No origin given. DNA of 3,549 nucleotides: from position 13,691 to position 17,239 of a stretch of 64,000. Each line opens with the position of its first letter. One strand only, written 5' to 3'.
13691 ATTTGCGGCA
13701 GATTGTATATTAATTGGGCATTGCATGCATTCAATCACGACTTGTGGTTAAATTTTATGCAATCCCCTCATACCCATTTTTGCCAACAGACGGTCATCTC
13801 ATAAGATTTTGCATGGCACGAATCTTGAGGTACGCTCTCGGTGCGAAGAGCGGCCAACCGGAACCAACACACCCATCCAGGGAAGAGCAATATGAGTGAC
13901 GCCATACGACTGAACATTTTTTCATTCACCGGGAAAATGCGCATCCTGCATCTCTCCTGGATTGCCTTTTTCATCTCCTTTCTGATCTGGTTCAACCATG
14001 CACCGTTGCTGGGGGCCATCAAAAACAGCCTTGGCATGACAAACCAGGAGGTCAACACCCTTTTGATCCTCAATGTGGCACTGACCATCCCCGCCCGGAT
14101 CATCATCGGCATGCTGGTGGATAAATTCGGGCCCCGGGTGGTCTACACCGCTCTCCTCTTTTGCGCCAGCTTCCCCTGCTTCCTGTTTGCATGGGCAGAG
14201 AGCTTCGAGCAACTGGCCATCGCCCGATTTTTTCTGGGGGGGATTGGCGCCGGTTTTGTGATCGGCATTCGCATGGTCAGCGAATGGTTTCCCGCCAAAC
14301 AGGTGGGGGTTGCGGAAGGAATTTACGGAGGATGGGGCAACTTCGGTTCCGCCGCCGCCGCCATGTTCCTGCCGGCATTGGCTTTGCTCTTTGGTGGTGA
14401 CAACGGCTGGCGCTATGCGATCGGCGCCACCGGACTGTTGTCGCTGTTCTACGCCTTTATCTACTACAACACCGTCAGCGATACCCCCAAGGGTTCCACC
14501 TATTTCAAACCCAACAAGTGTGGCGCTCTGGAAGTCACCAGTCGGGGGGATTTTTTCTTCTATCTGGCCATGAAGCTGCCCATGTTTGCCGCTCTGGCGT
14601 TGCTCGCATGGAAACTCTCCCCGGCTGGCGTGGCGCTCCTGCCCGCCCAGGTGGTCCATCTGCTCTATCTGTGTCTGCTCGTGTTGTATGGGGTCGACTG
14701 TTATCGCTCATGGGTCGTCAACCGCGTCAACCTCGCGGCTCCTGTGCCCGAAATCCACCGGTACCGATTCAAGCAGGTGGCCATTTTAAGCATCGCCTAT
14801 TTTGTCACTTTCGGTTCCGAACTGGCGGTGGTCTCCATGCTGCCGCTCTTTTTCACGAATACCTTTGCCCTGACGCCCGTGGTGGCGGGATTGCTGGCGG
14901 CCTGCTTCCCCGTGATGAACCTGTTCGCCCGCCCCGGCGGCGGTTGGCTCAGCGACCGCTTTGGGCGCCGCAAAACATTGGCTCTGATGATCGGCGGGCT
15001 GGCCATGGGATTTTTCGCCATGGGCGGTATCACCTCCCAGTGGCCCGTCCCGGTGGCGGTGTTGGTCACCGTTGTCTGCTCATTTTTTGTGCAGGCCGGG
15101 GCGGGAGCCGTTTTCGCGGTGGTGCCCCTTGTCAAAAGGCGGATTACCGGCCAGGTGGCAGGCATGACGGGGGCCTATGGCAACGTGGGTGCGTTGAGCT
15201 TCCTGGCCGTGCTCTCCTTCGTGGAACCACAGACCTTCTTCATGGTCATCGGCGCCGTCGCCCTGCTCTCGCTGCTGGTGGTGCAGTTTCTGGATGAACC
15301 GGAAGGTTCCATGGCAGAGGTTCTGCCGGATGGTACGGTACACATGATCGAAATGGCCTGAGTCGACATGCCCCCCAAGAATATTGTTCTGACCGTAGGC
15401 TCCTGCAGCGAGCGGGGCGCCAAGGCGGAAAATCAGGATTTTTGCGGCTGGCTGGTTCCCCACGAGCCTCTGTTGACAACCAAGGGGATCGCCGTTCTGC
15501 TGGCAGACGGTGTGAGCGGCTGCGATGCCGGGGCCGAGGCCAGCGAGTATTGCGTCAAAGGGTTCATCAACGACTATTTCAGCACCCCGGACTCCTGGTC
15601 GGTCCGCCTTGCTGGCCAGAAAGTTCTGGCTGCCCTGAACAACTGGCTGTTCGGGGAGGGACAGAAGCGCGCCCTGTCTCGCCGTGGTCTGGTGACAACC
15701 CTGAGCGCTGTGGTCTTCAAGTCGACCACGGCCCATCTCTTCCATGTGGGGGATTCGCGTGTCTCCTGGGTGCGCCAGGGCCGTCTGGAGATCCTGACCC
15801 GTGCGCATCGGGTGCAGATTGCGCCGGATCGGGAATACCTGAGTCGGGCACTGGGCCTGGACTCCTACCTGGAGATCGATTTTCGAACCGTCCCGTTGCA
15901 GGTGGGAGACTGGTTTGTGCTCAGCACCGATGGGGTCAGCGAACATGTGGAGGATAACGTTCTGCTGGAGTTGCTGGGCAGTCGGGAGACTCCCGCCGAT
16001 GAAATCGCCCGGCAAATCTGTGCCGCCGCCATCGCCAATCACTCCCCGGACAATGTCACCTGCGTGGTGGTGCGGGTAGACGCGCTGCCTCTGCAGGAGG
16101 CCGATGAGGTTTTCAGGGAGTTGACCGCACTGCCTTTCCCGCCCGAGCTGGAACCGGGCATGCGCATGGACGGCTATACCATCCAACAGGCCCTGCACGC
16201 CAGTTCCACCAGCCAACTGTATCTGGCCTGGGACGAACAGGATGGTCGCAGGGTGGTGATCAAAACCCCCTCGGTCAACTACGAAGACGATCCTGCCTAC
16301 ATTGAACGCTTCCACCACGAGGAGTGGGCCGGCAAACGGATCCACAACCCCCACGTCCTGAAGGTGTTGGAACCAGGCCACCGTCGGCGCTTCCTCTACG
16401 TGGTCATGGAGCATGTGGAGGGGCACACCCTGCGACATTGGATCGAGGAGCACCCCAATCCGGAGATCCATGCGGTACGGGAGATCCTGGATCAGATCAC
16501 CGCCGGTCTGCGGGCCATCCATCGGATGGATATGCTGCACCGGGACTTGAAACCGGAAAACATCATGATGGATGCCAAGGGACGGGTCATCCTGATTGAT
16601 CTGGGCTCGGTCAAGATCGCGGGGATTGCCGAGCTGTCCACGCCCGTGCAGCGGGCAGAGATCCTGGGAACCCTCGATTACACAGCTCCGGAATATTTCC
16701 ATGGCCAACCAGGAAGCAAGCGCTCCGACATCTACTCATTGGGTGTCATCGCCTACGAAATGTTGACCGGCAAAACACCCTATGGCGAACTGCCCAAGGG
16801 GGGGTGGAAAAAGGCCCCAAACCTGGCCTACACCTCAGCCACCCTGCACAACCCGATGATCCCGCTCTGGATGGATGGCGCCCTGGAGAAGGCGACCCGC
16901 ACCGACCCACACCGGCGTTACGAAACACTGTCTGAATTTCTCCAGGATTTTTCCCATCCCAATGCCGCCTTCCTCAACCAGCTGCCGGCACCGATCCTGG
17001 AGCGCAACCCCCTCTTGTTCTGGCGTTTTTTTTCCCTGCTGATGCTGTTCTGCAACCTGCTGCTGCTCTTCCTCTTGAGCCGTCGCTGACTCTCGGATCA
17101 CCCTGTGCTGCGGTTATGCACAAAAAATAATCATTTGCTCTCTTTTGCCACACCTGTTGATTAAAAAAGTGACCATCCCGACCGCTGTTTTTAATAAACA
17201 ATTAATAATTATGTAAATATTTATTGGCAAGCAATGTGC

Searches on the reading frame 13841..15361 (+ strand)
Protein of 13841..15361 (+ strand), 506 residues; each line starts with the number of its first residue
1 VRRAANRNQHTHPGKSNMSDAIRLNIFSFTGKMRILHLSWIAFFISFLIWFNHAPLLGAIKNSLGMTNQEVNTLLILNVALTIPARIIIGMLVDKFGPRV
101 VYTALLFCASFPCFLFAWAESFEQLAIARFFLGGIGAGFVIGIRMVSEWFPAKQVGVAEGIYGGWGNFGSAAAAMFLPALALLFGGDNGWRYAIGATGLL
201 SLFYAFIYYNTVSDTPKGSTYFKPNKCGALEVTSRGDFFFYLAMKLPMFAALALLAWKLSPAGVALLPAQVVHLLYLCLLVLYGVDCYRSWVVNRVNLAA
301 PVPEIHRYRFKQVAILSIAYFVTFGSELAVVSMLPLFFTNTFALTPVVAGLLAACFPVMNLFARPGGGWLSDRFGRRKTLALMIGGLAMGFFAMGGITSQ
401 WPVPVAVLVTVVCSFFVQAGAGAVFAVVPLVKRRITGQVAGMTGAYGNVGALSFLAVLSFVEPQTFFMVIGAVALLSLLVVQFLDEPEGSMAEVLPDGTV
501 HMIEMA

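Call 14: search_protein_families(library=pfam, proteins=[window:13841-15361:+], max_evalue=0.001)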
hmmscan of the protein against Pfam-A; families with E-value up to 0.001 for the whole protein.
window:13841-15361:+ (506 aa): 3 families
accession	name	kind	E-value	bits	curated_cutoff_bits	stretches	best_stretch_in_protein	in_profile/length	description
PF07690.21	MFS_1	-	9.9e-39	133.7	33.4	2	40-254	2-213/347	Major Facilitator Superfamily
PF00083.30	Sugar_tr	-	1.2e-07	31.4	22.3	1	40-208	18-188/452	Sugar (and other) transporter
PF12832.13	MFS_1_like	-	1.4e-06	28.1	25.2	1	315-480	3-175/373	MFS_1 like family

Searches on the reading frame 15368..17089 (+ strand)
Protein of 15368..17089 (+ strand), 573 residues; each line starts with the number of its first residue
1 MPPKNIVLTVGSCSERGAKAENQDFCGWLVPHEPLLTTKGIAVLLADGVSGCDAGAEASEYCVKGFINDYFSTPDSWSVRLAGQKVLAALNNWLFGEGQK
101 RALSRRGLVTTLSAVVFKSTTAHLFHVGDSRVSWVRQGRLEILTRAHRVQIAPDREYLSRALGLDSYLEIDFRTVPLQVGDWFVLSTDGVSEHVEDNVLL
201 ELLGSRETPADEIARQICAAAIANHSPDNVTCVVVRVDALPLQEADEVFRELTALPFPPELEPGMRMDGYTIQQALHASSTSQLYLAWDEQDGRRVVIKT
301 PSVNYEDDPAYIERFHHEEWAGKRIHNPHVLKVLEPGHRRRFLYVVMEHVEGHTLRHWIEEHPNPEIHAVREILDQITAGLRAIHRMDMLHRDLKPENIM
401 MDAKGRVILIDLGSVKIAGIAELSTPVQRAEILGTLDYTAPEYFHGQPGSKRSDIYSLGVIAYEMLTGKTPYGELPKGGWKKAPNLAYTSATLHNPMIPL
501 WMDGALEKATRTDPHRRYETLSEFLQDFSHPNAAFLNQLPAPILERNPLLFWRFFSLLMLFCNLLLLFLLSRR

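Call 14: search_protein_families(library=pfam, proteins=[window:15368-17089:+], max_evalue=0.001)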
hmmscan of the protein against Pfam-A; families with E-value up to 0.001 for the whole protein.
window:15368-17089:+ (573 aa): 8 families
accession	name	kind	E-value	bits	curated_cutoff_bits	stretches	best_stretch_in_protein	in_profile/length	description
PF00069.31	Pkinase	-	6.2e-37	127.9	31.7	1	280-473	11-198/263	Protein kinase domain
PF07714.23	PK_Tyr_Ser-Thr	-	2e-22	80.2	23.1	1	289-478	24-211/258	Protein tyrosine and serine/threonine kinase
PF13672.11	PP2C_2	-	4.8e-13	49.6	24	1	17-197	7-181/209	Protein phosphatase 2C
PF07228.17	SpoIIE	-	1.9e-07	31.6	25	1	101-237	58-191/192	Stage II sporulation protein E (SpoIIE)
PF01636.29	APH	-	1e-06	29.1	23.2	0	281-388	10-111/239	Phosphotransferase enzyme family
PF06293.20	Kdo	-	2.2e-05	24.4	21.3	1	345-412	94-166/207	Lipopolysaccharide kinase (Kdo/WaaP) family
PF00481.26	PP2C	-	0.00046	20.4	20.3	0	182-230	204-255/255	Protein phosphatase 2C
PF03109.22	ABC1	-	0.00063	19.4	22.9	0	303-416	108-215/244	ABC1 atypical kinase-like domain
